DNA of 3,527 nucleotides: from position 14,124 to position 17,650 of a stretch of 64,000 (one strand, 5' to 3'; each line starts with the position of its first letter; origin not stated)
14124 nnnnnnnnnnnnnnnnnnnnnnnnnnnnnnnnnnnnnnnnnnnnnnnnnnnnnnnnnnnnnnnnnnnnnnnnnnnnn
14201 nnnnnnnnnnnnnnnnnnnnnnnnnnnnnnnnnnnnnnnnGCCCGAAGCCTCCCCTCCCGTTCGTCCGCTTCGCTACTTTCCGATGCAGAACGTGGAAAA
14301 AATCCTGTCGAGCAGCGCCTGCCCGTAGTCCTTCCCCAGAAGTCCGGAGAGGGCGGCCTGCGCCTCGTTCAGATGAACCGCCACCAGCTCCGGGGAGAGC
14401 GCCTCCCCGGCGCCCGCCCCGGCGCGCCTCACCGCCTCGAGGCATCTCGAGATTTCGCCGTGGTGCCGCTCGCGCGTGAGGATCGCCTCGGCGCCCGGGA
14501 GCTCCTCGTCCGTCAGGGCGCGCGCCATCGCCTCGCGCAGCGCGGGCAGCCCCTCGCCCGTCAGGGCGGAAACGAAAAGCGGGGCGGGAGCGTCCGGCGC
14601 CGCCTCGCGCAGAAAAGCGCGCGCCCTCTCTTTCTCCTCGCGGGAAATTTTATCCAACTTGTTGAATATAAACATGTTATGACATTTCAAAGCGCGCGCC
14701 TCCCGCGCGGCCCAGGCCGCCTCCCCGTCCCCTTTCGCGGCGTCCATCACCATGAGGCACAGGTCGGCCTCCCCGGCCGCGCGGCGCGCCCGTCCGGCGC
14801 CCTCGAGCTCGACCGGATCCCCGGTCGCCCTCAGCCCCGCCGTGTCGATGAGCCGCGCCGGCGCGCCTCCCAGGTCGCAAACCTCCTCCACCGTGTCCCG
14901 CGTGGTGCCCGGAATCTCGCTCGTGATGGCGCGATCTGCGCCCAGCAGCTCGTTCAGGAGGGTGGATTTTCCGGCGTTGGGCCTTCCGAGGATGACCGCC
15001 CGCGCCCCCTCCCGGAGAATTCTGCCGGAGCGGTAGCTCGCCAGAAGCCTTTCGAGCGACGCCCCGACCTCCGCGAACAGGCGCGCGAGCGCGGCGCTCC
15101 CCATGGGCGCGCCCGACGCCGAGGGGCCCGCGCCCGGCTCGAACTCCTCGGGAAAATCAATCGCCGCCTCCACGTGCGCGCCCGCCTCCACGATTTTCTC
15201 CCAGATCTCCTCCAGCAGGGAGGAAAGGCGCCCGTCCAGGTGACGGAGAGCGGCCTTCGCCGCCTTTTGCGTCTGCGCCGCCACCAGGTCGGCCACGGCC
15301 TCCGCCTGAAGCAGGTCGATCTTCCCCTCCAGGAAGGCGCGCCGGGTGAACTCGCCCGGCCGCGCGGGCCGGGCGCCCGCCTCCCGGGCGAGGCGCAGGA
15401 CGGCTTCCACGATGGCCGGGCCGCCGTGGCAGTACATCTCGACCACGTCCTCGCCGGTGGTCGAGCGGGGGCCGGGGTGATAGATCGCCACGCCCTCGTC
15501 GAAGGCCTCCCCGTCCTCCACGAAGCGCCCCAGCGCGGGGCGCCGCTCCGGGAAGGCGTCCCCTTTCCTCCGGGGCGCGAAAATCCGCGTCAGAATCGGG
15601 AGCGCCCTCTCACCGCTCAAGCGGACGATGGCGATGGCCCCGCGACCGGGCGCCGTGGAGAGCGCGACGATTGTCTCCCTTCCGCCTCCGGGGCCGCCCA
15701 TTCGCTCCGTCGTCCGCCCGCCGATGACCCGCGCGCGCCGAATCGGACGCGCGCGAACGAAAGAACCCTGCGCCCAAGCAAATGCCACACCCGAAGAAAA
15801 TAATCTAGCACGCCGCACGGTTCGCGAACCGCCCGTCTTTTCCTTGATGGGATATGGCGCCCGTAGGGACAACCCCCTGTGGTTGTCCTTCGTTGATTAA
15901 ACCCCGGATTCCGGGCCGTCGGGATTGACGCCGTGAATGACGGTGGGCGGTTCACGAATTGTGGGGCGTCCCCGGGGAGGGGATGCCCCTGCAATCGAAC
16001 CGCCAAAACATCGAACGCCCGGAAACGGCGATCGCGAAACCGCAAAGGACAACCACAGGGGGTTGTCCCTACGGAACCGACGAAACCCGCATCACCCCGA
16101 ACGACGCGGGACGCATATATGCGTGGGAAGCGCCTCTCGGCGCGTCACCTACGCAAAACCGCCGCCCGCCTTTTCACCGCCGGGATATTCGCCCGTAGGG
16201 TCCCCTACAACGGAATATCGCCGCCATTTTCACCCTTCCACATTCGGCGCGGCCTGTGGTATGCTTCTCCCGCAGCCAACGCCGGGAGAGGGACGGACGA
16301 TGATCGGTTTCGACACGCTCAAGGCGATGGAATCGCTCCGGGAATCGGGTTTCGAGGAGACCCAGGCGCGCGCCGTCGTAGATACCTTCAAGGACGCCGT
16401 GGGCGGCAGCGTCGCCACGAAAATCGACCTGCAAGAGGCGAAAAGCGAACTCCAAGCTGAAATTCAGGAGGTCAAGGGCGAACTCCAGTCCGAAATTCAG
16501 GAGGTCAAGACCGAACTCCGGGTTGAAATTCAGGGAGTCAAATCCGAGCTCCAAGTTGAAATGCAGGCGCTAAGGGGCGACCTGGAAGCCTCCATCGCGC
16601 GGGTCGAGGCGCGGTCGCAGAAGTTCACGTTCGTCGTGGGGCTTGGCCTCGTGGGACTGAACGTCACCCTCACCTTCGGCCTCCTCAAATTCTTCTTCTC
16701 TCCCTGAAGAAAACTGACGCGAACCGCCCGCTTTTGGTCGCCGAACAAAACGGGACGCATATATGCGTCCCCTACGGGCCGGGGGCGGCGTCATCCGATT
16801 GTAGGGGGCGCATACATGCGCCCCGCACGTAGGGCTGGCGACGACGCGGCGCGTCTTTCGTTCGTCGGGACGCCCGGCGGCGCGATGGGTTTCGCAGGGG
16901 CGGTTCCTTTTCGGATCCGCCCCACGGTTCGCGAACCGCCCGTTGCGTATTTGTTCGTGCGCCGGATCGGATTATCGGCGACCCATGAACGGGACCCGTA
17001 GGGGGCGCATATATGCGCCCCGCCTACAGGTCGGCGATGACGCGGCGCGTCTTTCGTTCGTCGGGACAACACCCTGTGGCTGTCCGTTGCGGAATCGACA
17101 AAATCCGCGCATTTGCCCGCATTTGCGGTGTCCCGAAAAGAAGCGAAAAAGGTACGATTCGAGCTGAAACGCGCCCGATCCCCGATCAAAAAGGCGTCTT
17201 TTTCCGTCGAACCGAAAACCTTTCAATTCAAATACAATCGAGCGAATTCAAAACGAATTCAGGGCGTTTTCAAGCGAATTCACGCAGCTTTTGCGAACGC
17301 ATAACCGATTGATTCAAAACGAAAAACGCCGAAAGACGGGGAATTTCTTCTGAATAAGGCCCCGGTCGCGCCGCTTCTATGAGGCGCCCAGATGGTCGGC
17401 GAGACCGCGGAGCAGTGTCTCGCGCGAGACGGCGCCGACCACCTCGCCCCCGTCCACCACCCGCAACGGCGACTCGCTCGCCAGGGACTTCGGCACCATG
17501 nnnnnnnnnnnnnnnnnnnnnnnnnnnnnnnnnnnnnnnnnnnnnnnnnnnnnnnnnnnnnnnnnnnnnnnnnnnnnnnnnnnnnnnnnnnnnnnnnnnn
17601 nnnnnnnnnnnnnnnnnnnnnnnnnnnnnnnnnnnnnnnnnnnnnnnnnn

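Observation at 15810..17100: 1.3-kb non-coding tract saturated with at least three families of GC-rich perfect palindromes next to mnmE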

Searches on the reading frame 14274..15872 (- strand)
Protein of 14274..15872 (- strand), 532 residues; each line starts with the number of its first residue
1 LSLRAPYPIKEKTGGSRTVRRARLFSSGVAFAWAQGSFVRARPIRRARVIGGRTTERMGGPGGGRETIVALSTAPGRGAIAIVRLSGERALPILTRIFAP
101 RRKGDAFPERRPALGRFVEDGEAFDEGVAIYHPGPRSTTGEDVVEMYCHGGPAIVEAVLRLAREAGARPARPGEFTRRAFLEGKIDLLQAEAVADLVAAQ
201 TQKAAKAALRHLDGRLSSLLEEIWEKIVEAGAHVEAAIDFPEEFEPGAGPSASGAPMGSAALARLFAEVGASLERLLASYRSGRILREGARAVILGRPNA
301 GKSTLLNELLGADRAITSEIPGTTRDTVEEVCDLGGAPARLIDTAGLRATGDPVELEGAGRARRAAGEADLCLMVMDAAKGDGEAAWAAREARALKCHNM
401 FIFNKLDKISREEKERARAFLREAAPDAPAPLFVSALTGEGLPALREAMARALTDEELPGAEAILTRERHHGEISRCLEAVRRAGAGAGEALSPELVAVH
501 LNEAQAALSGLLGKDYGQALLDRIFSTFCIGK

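Call 10: search_protein_families(library=pfam, proteins=[window:14274-15872:-])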
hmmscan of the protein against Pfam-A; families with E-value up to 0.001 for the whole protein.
window:14274-15872:- (532 aa): 8 families
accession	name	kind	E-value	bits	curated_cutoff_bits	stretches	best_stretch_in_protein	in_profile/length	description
PF12631.12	MnmE_helical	-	4.4e-46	158.1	40.1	1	187-529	1-211/211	MnmE helical domain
PF10396.14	TrmE_N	-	1e-37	129.4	29.8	1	67-184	1-117/117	GTP-binding protein TrmE N-terminus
PF01926.29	MMR_HSR1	-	1.7e-22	80.1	21.9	1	292-384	2-86/113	50S ribosome-binding GTPase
PF02421.24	FeoB_N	-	1.5e-07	31.5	27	1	292-414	3-123/156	Ferrous iron transport protein B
PF00009.33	GTP_EFTU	-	2.3e-06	27.8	26.5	0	363-452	87-185/188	Elongation factor Tu GTP binding domain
PF03193.22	RsgA_GTPase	-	4.3e-05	23.8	30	0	290-325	107-145/174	RsgA GTPase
PF00350.29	Dynamin_N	-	0.00018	22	27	0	293-325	2-34/168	Dynamin family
PF02492.25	cobW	-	0.00093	19.3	20.7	0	342-428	89-176/180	CobW/HypB/UreG, nucleotide-binding domain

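Call 44: find_homologous_proteins(query=window:14277-15701:-, max_evalue=1e-50)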
Query window:14277-15701:- (475 aa): 7863 proteins with E <= 1e-50 among 8000 candidates; the best 120 are listed.
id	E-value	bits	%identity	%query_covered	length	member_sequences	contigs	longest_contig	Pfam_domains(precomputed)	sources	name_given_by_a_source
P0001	7.7e-293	989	97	100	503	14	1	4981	PF10396.15,PF01926.30,PF02421.25,PF00009.34,PF12631.13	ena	-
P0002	3.0e-240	816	82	100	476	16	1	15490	PF10396.15,PF01926.30,PF02421.25,PF00009.34,PF12631.13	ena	-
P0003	4.8e-228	776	77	99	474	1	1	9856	PF10396.15,PF01926.30,PF00350.30,PF02421.25,PF00009.34,PF12631.13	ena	-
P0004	1.9e-227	774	77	99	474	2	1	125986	PF10396.15,PF01926.30,PF02421.25,PF00009.34,PF12631.13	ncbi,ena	-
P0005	1.8e-225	767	76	99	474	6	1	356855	PF10396.15,PF01926.30,PF00350.30,PF02421.25,PF00009.34,PF12631.13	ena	-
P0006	2.5e-225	767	77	99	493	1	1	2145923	PF10396.15,PF01926.30,PF00350.30,PF02421.25,PF00009.34,PF03193.23,PF12631.13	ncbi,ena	-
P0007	4.5e-225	766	77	99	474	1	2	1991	PF10396.15,PF01926.30,PF00350.30,PF02421.25,PF00009.34,PF12631.13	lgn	-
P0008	7.3e-225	765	76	99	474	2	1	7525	PF10396.15,PF01926.30,PF00350.30,PF02421.25,PF00009.34,PF12631.13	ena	-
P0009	1.3e-224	764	76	99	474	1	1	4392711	PF10396.15,PF01926.30,PF00350.30,PF02421.25,PF12631.13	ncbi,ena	-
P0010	1.5e-224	764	77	99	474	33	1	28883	PF10396.15,PF01926.30,PF00350.30,PF02421.25,PF00009.34,PF12631.13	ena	-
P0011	2.0e-224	764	76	99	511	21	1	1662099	PF10396.15,PF01926.30,PF00350.30,PF02421.25,PF00009.34,PF12631.13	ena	-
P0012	2.9e-224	763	76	99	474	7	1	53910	PF10396.15,PF01926.30,PF00350.30,PF02421.25,PF00009.34,PF12631.13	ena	-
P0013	1.7e-223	761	76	99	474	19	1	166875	PF10396.15,PF01926.30,PF00350.30,PF02421.25,PF00009.34,PF12631.13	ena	-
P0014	2.3e-223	760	76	99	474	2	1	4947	PF10396.15,PF01926.30,PF00350.30,PF02421.25,PF00009.34,PF12631.13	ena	-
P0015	1.5e-222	758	77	99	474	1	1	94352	PF10396.15,PF01926.30,PF00350.30,PF02421.25,PF00009.34,PF12631.13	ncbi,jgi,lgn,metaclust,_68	metaclust:\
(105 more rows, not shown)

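Call 45: find_encoding_contigs(protein=P0001, flank=10000, max_places=3)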
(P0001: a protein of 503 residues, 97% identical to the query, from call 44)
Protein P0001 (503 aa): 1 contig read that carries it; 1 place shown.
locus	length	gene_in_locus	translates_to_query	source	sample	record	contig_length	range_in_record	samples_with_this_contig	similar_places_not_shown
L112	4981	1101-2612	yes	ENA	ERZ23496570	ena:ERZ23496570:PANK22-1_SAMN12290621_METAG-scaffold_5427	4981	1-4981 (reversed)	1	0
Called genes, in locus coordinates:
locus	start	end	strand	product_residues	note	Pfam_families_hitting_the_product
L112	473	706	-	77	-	-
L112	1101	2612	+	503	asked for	PF10396:TrmE_N, PF12631:MnmE_helical, PF00009:GTP_EFTU (faint), PF01926:MMR_HSR1, PF02421:FeoB_N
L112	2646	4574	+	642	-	PF01134:GIDA, PF12831:FAD_oxidored (weak), PF21680:GIDA_C_1st (weak), PF13932:SAM_GIDA_C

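Call 46: find_encoding_contigs(protein=P0002, flank=10000, max_places=3)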
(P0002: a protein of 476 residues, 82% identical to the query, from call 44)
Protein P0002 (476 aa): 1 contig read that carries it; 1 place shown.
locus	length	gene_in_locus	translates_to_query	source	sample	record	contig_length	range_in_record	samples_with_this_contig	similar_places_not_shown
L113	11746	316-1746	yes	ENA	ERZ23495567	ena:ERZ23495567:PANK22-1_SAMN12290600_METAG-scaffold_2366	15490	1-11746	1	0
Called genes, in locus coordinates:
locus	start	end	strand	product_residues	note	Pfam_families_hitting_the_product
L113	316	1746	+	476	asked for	PF10396:TrmE_N, PF12631:MnmE_helical, PF01926:MMR_HSR1, PF02421:FeoB_N, PF00009:GTP_EFTU (weak)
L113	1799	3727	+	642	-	PF01134:GIDA, PF12831:FAD_oxidored (faint), PF21680:GIDA_C_1st (weak), PF13932:SAM_GIDA_C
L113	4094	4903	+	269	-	PF00142:Fer4_NifH (faint), PF01656:CbiA, PF02374:ArsA_ATPase (weak), PF06564:CBP_BcsQ, PF09140:MipZ (weak), PF10609:ParA (weak), PF13614:AAA_31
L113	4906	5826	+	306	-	PF02195:ParB_N, PF17762:HTH_ParB, PF23552:ParB_C (weak)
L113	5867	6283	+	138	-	PF04519:Bactofilin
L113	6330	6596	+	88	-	-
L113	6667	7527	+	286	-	PF00795:CN_hydrolase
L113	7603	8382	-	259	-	PF01050:MannoseP_isomer (faint), PF00190:Cupin_1 (faint), PF16867:DMSP_lyase (faint), PF19480:DUF6016 (faint), PF07883:Cupin_2, PF12852:Cupin_6 (faint), PF12973:Cupin_7 (faint), PF07883:Cupin_2, +2 more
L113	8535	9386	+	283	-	PF02540:NAD_synthase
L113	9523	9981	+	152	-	PF08534:Redoxin, PF00578:AhpC-TSA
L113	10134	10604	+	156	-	PF02566:OsmC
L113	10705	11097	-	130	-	PF02311:AraC_binding, PF07883:Cupin_2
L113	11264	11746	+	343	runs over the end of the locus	-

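Call 87: find_encoding_contigs(protein=P0005, flank=10000, max_places=2)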
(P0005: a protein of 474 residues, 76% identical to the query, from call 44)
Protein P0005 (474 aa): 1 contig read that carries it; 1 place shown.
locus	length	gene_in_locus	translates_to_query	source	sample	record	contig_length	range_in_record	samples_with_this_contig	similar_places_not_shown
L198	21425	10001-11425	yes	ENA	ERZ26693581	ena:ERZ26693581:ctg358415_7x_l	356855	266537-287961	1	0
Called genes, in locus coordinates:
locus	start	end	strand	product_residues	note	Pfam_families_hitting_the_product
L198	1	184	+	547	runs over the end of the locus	PF14849:YidC_periplas, PF02096:60KD_IMP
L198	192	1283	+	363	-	PF01706:FliG_C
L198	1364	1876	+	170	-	PF01135:PCMT (weak), PF01209:Ubie_methyltran, PF01728:FtsJ (weak), PF13489:Methyltransf_23, PF13847:Methyltransf_31, PF08241:Methyltransf_11, PF08242:Methyltransf_12, PF13649:Methyltransf_25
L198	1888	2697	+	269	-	PF00106:adh_short, PF08659:KR, PF13561:adh_short_C2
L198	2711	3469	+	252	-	PF00106:adh_short, PF08659:KR (weak), PF13561:adh_short_C2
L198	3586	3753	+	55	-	-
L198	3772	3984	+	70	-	-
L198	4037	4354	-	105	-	-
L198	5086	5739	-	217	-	-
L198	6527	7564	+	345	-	PF04069:OpuAC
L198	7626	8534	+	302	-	PF00528:BPD_transp_1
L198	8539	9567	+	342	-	PF09818:ABC_ATPase (faint), PF00005:ABC_tran, PF13304:AAA_21 (faint)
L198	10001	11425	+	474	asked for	PF10396:TrmE_N, PF12631:MnmE_helical, PF00009:GTP_EFTU (faint), PF00350:Dynamin_N (faint), PF01926:MMR_HSR1, PF02421:FeoB_N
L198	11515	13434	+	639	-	PF01134:GIDA, PF12831:FAD_oxidored (weak), PF21680:GIDA_C_1st, PF13932:SAM_GIDA_C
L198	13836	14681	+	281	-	PF00142:Fer4_NifH (faint), PF01656:CbiA, PF02374:ArsA_ATPase (weak), PF06564:CBP_BcsQ, PF09140:MipZ (faint), PF10609:ParA (weak), PF13614:AAA_31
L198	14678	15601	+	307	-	PF02195:ParB_N, PF17762:HTH_ParB, PF23552:ParB_C (weak)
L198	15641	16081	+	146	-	PF04519:Bactofilin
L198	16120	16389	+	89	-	-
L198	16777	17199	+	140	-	-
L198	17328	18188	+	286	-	PF00795:CN_hydrolase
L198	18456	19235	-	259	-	PF12973:Cupin_7 (faint), PF16867:DMSP_lyase (faint), PF00190:Cupin_1 (faint), PF19480:DUF6016 (faint), PF05899:Cupin_3 (faint), PF07883:Cupin_2, PF02311:AraC_binding (faint), PF07883:Cupin_2, +2 more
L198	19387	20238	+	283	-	PF02540:NAD_synthase, PF03054:tRNA_Me_trans (faint)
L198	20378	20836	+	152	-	PF08534:Redoxin, PF00578:AhpC-TSA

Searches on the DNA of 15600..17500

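Call 67: search_rna_families(source=window, start=15600, end=17500, threshold=evalue, max_evalue=1)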
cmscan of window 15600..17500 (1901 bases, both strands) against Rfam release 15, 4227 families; matches with E-value up to 1: 2.
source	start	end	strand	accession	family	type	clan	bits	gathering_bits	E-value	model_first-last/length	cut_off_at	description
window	16748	16875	+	RF03094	LAGLIDADG-2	Gene; sRNA;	-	22.3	94.9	0.21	1-128/128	no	LAGLIDADG-2 RNA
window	15821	15919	-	RF02046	Sphinx_1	Gene; lncRNA;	-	21.7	34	0.34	1-100/100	no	Sphinx_ conserved region 1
